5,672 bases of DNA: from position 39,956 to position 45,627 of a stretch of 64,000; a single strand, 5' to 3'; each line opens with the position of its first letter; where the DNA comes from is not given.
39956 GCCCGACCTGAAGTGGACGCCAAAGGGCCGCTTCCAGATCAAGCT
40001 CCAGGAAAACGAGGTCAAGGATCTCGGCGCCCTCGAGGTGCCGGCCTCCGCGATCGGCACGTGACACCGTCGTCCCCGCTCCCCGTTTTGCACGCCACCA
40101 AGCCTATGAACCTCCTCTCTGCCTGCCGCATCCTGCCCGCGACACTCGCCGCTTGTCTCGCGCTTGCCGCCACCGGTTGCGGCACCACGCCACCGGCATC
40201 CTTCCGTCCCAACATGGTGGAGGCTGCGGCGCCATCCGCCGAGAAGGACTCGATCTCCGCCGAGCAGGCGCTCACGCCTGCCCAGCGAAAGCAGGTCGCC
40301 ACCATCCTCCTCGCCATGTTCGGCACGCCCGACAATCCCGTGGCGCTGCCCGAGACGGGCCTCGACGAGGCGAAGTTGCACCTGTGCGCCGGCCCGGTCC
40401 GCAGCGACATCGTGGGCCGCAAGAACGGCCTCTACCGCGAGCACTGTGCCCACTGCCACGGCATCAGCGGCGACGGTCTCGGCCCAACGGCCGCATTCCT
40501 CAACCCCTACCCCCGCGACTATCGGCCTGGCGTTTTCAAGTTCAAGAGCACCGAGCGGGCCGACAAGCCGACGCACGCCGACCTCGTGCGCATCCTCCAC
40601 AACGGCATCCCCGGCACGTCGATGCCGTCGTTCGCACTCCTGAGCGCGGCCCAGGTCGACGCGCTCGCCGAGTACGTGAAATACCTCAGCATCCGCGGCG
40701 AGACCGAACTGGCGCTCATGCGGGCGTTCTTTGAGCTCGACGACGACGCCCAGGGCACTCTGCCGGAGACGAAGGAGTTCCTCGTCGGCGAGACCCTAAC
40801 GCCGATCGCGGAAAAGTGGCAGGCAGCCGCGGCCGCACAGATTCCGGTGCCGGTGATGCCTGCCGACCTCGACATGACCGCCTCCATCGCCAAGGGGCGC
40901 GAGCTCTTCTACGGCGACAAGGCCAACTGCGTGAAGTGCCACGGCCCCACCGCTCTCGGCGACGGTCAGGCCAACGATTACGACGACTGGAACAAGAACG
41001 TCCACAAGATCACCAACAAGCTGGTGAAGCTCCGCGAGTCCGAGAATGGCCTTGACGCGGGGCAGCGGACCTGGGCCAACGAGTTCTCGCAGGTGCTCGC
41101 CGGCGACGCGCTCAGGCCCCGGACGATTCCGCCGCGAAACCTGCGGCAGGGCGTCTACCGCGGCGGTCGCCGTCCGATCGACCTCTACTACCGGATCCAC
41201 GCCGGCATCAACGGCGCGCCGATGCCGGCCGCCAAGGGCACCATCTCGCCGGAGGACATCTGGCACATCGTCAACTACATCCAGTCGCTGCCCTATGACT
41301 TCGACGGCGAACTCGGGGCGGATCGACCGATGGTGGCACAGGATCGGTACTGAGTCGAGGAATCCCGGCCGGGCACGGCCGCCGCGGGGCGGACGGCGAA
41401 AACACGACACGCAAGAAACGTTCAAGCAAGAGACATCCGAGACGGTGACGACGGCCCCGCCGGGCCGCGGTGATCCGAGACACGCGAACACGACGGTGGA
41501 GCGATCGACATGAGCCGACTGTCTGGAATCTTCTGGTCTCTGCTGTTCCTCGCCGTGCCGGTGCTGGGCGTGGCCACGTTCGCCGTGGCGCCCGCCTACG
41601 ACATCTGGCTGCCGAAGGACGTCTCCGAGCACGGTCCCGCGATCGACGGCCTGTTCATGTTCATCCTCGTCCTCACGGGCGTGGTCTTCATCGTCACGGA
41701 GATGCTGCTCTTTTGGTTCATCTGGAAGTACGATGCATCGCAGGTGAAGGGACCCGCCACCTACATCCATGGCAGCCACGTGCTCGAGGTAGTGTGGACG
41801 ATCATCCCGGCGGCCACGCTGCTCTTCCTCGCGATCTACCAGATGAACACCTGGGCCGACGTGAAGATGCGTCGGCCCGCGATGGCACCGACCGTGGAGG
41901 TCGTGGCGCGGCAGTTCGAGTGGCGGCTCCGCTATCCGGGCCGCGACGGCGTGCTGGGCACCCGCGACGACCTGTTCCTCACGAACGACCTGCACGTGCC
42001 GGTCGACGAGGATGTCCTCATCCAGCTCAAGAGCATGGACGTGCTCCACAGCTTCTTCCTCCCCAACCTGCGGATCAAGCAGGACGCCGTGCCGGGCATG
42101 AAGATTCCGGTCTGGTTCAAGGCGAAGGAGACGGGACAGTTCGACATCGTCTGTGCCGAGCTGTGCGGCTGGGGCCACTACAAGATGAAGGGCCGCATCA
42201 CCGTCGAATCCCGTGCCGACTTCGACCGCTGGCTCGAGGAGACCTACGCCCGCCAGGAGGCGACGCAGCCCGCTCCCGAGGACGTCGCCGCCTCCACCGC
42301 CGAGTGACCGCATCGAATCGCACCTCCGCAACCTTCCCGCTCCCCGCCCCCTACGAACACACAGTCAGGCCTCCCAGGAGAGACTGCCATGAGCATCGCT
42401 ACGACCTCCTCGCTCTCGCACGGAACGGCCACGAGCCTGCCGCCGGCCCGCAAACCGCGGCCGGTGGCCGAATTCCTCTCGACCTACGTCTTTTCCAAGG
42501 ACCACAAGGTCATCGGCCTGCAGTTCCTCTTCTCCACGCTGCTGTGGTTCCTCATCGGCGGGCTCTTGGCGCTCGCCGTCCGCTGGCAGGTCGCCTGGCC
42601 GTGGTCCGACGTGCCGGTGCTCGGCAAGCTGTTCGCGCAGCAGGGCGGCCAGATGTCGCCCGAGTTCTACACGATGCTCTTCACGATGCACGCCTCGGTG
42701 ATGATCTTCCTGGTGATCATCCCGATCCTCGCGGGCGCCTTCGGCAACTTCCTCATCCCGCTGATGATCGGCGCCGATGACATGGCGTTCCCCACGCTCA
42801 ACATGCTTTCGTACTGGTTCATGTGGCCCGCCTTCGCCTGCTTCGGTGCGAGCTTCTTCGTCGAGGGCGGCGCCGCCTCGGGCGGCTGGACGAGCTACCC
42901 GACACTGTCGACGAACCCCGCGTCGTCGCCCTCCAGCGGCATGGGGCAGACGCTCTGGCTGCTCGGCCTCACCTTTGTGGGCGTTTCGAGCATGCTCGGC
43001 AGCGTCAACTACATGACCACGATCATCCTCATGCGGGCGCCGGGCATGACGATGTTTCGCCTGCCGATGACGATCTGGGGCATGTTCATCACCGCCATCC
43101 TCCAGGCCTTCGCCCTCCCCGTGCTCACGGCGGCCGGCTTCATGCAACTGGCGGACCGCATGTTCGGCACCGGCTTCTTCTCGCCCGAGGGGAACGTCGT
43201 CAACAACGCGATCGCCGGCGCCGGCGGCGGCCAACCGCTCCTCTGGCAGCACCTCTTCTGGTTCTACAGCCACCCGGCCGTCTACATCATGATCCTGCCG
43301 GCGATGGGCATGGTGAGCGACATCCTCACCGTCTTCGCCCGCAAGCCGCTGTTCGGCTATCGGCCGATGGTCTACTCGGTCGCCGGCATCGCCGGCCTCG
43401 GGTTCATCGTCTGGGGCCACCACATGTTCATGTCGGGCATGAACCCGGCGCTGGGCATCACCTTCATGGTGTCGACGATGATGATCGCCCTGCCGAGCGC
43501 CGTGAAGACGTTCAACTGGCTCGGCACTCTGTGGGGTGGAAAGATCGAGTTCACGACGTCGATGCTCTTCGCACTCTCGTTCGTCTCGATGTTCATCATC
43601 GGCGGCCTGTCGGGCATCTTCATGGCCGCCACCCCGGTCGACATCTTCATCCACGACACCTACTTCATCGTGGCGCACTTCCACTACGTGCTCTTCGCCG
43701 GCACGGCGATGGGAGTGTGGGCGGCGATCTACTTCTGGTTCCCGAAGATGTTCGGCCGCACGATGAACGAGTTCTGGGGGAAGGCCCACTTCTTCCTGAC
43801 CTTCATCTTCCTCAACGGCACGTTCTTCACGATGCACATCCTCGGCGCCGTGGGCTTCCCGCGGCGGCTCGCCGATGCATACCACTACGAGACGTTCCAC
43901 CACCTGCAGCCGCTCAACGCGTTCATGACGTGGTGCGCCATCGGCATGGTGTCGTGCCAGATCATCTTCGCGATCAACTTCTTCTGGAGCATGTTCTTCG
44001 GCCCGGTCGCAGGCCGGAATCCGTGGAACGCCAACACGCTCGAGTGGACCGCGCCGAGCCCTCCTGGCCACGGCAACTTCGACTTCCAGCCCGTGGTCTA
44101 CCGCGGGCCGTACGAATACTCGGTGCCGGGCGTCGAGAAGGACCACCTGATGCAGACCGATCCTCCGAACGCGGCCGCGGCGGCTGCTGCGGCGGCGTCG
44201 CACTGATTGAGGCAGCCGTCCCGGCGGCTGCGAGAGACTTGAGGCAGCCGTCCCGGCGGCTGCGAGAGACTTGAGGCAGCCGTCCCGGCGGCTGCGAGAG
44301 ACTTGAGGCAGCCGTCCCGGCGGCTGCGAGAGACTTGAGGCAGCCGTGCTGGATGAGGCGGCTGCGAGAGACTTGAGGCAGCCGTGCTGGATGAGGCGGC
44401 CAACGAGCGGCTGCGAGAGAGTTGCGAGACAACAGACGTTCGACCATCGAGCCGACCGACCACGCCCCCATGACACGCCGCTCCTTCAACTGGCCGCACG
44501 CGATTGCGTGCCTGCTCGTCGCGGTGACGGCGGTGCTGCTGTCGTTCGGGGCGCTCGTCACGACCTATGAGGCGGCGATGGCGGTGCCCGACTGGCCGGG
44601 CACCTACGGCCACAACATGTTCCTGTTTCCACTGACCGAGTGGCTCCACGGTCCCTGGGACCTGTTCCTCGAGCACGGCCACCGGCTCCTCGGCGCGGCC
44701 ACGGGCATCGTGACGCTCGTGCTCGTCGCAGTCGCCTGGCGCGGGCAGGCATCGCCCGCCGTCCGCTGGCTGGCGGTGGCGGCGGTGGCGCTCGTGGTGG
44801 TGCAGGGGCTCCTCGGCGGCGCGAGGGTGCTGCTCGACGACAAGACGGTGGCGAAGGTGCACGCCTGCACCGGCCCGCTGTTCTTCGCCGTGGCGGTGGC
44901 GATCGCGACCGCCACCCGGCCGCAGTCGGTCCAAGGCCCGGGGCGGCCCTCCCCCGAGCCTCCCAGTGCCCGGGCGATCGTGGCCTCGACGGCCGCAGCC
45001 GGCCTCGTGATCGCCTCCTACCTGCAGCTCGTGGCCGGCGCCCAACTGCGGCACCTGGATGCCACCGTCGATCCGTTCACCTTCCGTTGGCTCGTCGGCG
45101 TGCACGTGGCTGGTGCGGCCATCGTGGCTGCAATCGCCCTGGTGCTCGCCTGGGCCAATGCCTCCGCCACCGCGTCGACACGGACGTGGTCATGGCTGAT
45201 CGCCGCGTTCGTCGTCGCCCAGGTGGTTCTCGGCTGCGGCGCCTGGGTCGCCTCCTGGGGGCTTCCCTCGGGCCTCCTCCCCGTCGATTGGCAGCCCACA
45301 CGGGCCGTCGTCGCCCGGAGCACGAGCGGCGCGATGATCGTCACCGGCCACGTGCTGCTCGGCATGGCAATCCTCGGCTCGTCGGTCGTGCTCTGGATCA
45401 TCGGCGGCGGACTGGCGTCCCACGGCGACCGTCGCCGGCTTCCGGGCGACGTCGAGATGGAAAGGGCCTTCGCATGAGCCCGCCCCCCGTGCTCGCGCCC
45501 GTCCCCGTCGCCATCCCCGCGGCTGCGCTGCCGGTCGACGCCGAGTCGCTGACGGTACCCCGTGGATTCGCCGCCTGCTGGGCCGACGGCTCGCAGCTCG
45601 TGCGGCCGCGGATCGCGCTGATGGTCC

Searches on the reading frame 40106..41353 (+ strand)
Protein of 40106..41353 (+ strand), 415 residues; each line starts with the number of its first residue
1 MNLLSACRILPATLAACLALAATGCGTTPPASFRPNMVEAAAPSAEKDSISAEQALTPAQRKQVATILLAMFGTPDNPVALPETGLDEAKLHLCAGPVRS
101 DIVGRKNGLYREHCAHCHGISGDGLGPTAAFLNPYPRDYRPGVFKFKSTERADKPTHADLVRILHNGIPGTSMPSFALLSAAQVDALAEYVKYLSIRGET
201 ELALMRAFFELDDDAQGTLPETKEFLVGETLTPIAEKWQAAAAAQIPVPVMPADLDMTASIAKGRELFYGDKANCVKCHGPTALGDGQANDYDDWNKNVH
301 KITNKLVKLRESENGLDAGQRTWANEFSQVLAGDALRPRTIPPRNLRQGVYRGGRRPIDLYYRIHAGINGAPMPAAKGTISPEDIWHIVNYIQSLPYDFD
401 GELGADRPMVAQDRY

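Call 19: search_protein_families(library=pfam, proteins=[window:40106-41353:+], max_evalue=0.001)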
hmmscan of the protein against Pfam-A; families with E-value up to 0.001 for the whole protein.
window:40106-41353:+ (415 aa): 2 families
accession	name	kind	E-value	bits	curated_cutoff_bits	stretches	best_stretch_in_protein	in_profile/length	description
PF13442.11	Cytochrome_CBB3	-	2.2e-20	73.2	27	1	108-191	8-68/68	Cytochrome C oxidase, cbb3-type, subunit III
PF00034.26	Cytochrom_C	-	5.5e-20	72.9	21.3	2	109-194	7-89/90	Cytochrome c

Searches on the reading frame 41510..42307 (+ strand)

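Call 8: search_protein_families(library=pfam, proteins=[window:41510-42307:+], max_evalue=0.001)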
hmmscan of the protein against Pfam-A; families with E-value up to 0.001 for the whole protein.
window:41510-42307:+ (265 aa): 3 families
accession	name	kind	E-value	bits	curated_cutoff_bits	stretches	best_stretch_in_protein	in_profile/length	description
PF00116.26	COX2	-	1.5e-13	51.1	22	1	156-227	43-114/120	Cytochrome C oxidase subunit II, periplasmic domain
PF02790.20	COX2_TM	-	1e-09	38.9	22.8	1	44-112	18-86/88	Cytochrome C oxidase subunit II, transmembrane domain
PF13473.12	Cupredoxin_1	-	0.00058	20.3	27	0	152-232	28-104/104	Cupredoxin-like domain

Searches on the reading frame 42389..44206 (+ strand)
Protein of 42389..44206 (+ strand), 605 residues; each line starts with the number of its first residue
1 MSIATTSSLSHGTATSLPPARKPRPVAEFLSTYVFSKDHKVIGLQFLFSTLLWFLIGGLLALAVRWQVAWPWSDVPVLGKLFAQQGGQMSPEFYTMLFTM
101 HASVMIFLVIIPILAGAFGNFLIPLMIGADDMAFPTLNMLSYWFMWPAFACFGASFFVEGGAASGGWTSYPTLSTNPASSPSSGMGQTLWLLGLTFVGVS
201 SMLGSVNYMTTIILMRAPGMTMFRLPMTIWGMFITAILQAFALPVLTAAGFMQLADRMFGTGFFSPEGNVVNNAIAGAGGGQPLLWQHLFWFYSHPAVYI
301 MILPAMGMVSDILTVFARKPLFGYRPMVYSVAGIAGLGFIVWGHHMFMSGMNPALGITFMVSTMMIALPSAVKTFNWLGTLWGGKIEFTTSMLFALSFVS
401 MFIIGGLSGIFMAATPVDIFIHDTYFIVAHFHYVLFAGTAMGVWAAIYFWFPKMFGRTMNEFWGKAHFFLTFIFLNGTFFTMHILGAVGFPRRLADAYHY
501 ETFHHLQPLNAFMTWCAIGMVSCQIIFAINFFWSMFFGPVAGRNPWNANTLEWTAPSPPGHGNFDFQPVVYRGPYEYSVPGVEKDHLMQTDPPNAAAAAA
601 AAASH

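Call 8: search_protein_families(library=pfam, proteins=[window:42389-44206:+], max_evalue=0.001)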
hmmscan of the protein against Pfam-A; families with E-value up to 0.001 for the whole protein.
window:42389-44206:+ (605 aa): 1 family
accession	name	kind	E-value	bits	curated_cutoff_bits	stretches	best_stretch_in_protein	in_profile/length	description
PF00115.25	COX1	-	3.7e-147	491.1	34.8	1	42-517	2-434/436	Cytochrome C and Quinol oxidase polypeptide I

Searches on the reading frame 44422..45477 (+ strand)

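Call 19: search_protein_families(library=pfam, proteins=[window:44422-45477:+], max_evalue=0.001)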
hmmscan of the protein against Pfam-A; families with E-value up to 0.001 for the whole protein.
window:44422-45477:+ (351 aa): 2 families
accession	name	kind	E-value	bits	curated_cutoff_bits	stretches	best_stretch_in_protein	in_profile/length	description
PF02628.20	COX15-CtaA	-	1.2e-20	74.3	29.9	1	82-218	76-213/322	Cytochrome oxidase assembly protein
PF19728.4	DUF6220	-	0.00053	20.7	29.8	1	87-131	19-63/66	Family of unknown function (DUF6220)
